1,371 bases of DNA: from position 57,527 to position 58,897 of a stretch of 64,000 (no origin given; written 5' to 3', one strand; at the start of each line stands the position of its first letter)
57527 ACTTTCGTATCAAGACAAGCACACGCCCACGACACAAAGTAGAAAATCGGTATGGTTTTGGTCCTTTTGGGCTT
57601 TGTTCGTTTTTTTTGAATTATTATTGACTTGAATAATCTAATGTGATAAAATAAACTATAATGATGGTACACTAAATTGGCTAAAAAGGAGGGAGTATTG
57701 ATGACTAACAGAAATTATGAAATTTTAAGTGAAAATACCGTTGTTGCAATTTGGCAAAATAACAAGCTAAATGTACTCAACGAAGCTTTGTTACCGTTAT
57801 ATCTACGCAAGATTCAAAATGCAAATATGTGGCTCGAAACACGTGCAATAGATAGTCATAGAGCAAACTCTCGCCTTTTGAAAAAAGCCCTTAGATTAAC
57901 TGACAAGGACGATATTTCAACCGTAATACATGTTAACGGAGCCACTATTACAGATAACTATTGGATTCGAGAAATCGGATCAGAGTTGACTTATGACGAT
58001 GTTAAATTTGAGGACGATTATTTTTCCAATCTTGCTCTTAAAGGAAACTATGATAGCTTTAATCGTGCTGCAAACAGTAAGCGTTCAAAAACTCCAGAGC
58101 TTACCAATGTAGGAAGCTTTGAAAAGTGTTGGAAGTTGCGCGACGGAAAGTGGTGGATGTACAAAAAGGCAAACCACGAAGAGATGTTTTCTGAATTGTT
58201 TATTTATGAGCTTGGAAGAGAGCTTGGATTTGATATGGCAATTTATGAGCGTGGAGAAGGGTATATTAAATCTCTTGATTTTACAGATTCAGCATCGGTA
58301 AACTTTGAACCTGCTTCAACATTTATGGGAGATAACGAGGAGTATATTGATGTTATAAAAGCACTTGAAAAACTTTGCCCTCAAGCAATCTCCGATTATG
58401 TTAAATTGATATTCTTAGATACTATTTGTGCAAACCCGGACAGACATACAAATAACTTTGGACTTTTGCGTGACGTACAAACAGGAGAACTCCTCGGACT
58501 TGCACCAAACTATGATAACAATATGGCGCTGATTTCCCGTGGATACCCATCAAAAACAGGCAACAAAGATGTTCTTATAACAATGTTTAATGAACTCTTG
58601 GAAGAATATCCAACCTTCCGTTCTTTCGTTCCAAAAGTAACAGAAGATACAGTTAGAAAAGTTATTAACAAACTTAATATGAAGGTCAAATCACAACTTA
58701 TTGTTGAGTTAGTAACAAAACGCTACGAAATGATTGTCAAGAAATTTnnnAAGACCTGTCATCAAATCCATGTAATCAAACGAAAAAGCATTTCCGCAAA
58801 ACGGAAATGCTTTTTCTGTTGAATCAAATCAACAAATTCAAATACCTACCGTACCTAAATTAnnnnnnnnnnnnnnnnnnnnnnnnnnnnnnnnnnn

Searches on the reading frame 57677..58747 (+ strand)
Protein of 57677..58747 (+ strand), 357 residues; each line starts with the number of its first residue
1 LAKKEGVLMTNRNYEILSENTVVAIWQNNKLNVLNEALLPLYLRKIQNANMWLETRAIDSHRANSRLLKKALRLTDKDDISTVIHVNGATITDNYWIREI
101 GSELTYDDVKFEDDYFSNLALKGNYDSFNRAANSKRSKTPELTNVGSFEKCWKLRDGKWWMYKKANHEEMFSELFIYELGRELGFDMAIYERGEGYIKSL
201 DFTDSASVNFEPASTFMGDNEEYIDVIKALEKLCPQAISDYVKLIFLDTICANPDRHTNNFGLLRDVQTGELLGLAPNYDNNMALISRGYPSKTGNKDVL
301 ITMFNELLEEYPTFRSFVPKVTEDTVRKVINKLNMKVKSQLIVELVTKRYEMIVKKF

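Call 3: search_protein_families(library=pfam, proteins=[window:57677-58747:+], max_evalue=0.1)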
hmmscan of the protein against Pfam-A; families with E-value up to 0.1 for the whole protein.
window:57677-58747:+ (357 aa): 1 family
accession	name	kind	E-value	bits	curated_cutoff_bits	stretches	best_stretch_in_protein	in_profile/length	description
PF07804.18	HipA_C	-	8.2e-08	32.6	30.5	1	197-289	68-167/213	HipA-like C-terminal domain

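Call 4: search_protein_families(library=padloc, proteins=[window:57677-58747:+], max_evalue=0.1)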
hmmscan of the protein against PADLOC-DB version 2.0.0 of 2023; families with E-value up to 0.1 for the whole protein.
window:57677-58747:+ (357 aa): 6 families
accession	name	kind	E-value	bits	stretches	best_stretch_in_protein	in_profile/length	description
PDLC04340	PDC-M03A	-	1.8e-11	42.1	1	142-355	15-227/280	-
PDLC04344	PDC-M03A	-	5.3e-09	33.9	1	236-282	145-189/305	-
PDLC04342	PDC-M03A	-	1.2e-08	32.9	1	237-287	147-196/299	-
PDLC04339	PDC-M03A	-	2.7e-06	25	1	228-288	126-181/293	-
PDLC04345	PDC-M03A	-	4.2e-05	20.9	1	227-285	134-193/302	-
PDLC04337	PDC-M03A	-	0.016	12.8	1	241-285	90-133/250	-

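Call 32: search_protein_families(library=ncbifam, proteins=[window:57677-58747:+], max_evalue=0.1)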
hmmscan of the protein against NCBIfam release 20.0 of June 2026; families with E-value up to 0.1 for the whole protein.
window:57677-58747:+ (357 aa): 0 families

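Call 33: search_protein_families(library=phrogs, proteins=[window:57677-58747:+], max_evalue=0.1)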
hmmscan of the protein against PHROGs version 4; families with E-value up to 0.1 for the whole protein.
window:57677-58747:+ (357 aa): 2 families
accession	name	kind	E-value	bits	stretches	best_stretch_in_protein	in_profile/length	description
phrog_8728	-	unknown function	1.5e-06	28.5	1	237-285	149-196/307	-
phrog_3162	-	unknown function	0.00016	22.2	1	155-272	24-146/247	-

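Call 105: search_protein_families(library=pfam, proteins=[window:57701-58747:+], max_evalue=0.01)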
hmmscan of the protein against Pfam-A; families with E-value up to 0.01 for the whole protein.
window:57701-58747:+ (349 aa): 1 family
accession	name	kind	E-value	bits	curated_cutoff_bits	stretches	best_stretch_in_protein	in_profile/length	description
PF07804.18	HipA_C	-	7.8e-08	32.7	30.5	1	190-281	69-167/213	HipA-like C-terminal domain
